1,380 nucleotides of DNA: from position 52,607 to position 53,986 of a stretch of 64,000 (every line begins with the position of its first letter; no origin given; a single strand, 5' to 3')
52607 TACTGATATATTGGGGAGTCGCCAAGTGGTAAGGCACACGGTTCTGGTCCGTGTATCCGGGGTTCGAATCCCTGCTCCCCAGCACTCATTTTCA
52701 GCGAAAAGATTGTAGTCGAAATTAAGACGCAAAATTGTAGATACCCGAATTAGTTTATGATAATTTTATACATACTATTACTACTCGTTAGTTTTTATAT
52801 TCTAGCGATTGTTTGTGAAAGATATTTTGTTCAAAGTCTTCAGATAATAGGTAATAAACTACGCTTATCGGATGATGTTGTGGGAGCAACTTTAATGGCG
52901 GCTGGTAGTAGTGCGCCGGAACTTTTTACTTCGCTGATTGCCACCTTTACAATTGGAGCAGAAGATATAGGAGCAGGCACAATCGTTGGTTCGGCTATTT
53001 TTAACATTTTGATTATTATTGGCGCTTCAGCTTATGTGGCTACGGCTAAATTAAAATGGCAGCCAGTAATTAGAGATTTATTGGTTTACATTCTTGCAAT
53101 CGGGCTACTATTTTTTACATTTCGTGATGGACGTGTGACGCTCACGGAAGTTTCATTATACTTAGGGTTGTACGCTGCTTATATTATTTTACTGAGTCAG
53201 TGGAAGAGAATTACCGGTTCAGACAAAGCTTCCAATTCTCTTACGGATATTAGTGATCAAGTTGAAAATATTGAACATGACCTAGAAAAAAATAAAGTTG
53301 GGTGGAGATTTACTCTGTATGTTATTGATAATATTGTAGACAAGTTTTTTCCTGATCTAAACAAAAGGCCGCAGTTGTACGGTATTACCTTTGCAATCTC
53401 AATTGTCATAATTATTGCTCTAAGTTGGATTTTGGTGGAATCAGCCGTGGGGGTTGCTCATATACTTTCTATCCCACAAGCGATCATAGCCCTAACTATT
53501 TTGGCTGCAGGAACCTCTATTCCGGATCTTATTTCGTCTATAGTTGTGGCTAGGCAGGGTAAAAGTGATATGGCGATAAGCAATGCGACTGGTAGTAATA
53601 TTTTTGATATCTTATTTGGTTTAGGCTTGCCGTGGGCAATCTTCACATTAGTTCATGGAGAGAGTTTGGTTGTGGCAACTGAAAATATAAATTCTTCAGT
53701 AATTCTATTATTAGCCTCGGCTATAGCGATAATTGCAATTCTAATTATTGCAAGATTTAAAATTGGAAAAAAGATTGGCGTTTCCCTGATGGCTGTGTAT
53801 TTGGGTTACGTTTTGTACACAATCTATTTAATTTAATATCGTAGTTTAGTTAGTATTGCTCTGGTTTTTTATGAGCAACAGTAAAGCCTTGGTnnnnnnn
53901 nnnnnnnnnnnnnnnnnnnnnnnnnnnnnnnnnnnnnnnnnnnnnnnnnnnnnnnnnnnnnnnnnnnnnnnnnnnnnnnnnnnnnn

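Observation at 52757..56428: Membrane redox/ion module: CaCA antiporter, NOX-like bis-heme flavocytochrome, anchored cytochrome b5 and a Zn-ribbon membrane protein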

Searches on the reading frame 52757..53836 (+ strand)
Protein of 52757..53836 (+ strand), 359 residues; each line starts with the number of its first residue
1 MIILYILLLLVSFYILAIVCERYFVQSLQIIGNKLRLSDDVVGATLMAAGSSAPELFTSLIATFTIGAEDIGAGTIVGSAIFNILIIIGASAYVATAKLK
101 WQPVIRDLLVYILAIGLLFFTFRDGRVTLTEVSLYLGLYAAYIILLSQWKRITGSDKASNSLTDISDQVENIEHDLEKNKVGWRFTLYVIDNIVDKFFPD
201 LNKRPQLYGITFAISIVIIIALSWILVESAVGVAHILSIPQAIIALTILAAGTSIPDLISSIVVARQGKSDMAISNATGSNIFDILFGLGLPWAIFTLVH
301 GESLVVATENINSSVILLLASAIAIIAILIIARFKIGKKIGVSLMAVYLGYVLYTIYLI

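Call 3: search_protein_families(library=pfam, proteins=[window:52757-53836:+], max_evalue=0.01)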
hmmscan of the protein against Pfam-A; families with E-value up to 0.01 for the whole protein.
window:52757-53836:+ (359 aa): 1 family
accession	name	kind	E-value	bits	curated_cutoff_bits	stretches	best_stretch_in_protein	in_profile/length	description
PF01699.29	Na_Ca_ex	-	1.4e-54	184.6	24.9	2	210-356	4-150/151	Sodium/calcium exchanger protein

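Call 4: search_protein_families(library=ncbifam, proteins=[window:52757-53836:+], max_evalue=0.01)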
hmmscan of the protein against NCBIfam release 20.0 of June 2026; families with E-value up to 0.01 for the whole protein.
window:52757-53836:+ (359 aa): 5 families
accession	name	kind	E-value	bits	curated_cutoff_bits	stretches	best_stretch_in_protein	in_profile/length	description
TIGR00367.1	TIGR00367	hypoth_equivalog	1.2e-68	231.6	179.65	1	4-351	2-312/312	calcium/sodium antiporter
TIGR00927.1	2A1904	subfamily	3.5e-64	217.1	710.1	2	2-150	457-606/1209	K+-dependent Na+/Ca+ exchanger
NF008005.0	PRK10734.1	equivalog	2.2e-28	99.3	432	2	213-353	180-314/325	calcium/sodium antiporter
TIGR00845.1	caca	equivalog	1.3e-25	89.4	679.85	2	210-355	750-900/921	sodium/calcium exchanger 1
TIGR00846.1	caca2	superfamily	6.1e-08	31.9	317.45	1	7-145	230-370/372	calcium/proton exchanger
